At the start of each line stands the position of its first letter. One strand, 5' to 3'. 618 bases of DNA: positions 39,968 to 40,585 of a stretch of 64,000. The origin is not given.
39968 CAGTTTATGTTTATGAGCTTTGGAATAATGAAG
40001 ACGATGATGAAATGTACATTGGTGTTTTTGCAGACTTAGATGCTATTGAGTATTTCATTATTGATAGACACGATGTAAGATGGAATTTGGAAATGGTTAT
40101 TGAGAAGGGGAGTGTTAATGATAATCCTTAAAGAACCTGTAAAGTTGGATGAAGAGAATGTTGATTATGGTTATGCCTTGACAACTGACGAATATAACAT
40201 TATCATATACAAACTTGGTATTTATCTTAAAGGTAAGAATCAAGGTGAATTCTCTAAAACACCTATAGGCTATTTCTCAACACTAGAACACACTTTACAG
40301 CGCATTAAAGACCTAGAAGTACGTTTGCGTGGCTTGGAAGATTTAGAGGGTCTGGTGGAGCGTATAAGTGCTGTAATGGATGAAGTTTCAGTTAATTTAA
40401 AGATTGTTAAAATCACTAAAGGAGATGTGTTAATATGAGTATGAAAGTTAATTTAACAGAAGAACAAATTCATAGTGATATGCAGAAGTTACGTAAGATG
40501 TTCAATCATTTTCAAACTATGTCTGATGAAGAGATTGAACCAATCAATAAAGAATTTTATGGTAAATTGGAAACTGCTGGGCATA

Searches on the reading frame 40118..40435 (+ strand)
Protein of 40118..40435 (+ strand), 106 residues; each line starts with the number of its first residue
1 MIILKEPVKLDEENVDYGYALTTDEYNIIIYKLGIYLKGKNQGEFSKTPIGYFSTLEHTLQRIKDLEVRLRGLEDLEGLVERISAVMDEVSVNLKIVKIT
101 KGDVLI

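Call 102: search_protein_families(library=phrogs, proteins=[window:40118-40435:+], max_evalue=0.001)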
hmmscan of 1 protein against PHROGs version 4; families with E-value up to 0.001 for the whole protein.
window:40118-40435:+ (106 aa): 1 family
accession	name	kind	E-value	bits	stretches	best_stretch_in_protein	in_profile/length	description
phrog_154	-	DNA, RNA and nucleotide metabolism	4.7e-13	50.2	1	16-98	11-93/112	replication initiation protein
